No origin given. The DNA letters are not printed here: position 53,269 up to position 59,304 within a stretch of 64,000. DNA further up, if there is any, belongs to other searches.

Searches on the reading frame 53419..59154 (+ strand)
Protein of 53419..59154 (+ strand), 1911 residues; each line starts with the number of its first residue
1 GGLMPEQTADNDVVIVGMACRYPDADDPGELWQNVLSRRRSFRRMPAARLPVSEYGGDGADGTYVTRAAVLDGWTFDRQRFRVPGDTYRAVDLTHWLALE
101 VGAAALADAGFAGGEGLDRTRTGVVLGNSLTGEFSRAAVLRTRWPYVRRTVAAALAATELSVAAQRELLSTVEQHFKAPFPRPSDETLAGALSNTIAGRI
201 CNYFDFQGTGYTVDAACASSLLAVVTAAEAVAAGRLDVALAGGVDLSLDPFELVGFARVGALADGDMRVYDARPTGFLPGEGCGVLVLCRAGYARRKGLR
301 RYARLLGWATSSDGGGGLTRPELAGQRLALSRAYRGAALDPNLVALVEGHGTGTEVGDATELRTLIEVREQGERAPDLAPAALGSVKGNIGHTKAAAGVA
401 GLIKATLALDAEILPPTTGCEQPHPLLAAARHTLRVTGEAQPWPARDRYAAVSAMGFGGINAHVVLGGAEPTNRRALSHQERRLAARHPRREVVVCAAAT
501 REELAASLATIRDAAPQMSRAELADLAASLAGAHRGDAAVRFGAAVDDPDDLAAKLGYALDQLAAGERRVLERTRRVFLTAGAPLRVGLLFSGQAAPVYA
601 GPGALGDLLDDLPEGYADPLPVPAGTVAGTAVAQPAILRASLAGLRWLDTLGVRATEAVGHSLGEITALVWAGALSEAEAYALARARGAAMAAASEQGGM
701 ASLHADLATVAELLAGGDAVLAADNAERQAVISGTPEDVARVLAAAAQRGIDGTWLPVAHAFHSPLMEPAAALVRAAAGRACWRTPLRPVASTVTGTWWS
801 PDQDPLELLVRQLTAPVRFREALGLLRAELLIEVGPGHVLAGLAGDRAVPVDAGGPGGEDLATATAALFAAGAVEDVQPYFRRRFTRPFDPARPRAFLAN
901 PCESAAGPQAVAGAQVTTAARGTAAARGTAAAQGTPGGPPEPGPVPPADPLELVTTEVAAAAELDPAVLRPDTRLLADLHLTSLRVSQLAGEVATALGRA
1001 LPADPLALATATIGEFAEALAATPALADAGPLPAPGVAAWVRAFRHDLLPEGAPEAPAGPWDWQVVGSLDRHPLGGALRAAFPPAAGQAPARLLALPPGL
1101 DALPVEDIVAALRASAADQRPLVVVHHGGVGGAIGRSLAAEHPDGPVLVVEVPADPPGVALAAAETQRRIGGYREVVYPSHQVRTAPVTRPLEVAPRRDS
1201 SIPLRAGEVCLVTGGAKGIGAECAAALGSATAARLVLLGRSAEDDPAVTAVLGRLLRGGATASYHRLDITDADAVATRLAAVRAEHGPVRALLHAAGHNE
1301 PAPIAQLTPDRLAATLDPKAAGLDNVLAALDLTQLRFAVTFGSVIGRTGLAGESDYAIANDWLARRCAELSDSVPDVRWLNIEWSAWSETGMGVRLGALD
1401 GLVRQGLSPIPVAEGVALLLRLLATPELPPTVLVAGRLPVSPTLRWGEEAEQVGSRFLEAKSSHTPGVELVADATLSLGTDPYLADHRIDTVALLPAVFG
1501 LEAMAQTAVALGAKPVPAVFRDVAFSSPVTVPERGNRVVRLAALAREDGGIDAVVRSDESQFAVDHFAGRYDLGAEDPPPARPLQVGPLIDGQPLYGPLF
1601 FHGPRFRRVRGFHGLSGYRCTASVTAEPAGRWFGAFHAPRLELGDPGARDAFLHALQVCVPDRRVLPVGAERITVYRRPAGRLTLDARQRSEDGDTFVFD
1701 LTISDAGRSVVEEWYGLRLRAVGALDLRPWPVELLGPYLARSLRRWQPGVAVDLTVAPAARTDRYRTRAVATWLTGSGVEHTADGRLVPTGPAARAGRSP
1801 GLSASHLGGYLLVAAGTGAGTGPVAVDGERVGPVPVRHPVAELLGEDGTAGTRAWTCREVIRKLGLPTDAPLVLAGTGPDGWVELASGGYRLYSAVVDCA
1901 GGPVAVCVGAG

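Call 82: search_protein_families(library=pfam, proteins=[L008:197-952:+, L008:1199-2476:+, L008:2199-3638:+, L008:3680-4648:+, L008:13471-14262:+, L006:14376-15881:-, L006:19312-21543:+, L006:15739-16314:-, L006:16368-16910:-, L006:18185-19009:-], max_evalue=0.001)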
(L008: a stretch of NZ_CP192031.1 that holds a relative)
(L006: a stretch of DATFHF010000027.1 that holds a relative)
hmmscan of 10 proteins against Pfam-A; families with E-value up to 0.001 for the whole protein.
L008:197-952:+ (251 aa): 2 families
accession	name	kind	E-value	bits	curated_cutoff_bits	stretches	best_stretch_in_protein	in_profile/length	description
PF01638.23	HxlR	-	5.2e-20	71.5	20.8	1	41-127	1-87/91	HxlR-like helix-turn-helix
PF02036.22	SCP2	-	3.5e-08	34.2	21.3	1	153-230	15-95/101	SCP-2 sterol transfer family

L008:1199-2476:+ (425 aa): 1 family
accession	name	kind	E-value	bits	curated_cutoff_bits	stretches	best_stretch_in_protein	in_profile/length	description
PF00266.25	Aminotran_5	-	2.3e-125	418.9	21.5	1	33-402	2-370/371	Aminotransferase class-V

L008:2199-3638:+ (479 aa): 3 families
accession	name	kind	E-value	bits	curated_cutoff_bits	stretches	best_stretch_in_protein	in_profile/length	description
PF01053.26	Cys_Met_Meta_PP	-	1.2e-110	370.1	27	1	104-475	1-380/381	Cys/Met metabolism PLP-dependent enzyme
PF00155.27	Aminotran_1_2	-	4.4e-07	29.8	19.7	1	152-296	45-219/361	Aminotransferase class I and II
PF00266.25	Aminotran_5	-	0.00021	20.8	21.5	0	166-273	62-177/371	Aminotransferase class-V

L008:3680-4648:+ (322 aa): 1 family
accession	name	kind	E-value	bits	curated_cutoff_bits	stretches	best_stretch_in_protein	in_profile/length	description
PF02574.22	S-methyl_trans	-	3e-41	142.6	22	1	11-242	1-238/283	Homocysteine S-methyltransferase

L008:13471-14262:+ (263 aa): 0 families

L006:14376-15881:- (501 aa): 1 family
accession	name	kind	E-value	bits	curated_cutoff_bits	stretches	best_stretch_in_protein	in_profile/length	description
PF00067.27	p450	-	1.4e-77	261.9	22.8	1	61-478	4-446/462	Cytochrome P450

L006:19312-21543:+ (743 aa): 4 families
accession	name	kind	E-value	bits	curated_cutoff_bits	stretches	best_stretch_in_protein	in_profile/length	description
PF00041.27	fn3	-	2.4e-16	60.1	25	1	96-176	2-77/84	Fibronectin type III domain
PF14008.11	Metallophos_C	-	4e-11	43.8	23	1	585-643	2-63/63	Iron/zinc purple acid phosphatase-like protein C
PF16656.11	Pur_ac_phosph_N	-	1.9e-06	28.8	30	1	304-374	10-93/93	Purple acid Phosphatase, N-terminal domain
PF00149.33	Metallophos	-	0.00022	22.2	21.5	1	412-569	54-191/191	Calcineurin-like phosphoesterase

L006:15739-16314:- (191 aa): 5 families
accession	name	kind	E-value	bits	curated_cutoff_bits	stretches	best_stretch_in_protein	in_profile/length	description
PF00036.39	EF-hand_1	-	2.1e-17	61.7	25.4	1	146-172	1-27/29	EF hand domain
PF13405.12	EF-hand_6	-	2.8e-15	55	25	0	151-172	6-27/30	EF-hand domain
PF13499.12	EF-hand_7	-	6.5e-14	52.5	30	1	115-170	6-65/67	EF-hand domain pair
PF13202.12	EF-hand_5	-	2.5e-11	42.9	25.9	0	21-41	1-21/25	EF hand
PF13833.12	EF-hand_8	-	9.3e-06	25.7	28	0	131-173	8-53/54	EF-hand domain pair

L006:16368-16910:- (180 aa): 2 families
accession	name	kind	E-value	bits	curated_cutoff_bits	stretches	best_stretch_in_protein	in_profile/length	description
PF07366.18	SnoaL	-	6.7e-27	94.2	28.4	1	77-161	41-125/126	SnoaL-like polyketide cyclase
PF12680.13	SnoaL_2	-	8.2e-17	62.1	27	1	77-148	37-101/102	SnoaL-like domain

L006:18185-19009:- (274 aa): 11 families
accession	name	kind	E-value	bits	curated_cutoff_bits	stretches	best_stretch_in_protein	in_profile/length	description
PF08241.18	Methyltransf_11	-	3.3e-19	69.8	21.2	1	68-166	1-95/95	Methyltransferase domain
PF13649.12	Methyltransf_25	-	1.4e-18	67.8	27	1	68-162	2-97/97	Methyltransferase domain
PF13847.12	Methyltransf_31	-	6e-16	58.9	27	1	63-171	3-114/145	Methyltransferase domain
PF02353.26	CMAS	-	1.2e-14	54.7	27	1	39-170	38-168/273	Mycolic acid cyclopropane synthetase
PF01209.24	Ubie_methyltran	-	9.7e-13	48.4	20.1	1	61-169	45-154/233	ubiE/COQ5 methyltransferase family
PF08242.18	Methyltransf_12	-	2.7e-12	47.7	30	1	68-164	1-98/98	Methyltransferase domain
PF13489.12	Methyltransf_23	-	9.1e-10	38.9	27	1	50-173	8-123/164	Methyltransferase domain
PF01135.25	PCMT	-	1.6e-06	28.5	20.3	1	55-137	65-148/210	Protein-L-isoaspartate(D-aspartate) O-methyltransferase (PCMT)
PF07021.18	MetW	-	3.1e-05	24.1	21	1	61-159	11-103/193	Methionine biosynthesis protein MetW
PF05175.20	MTS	-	6.8e-05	23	23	1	54-122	22-90/170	Methyltransferase small domain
PF20922.3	Anamorsin_N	-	0.00017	21.8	27.1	1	96-172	14-93/163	Anamorsin, N-terminal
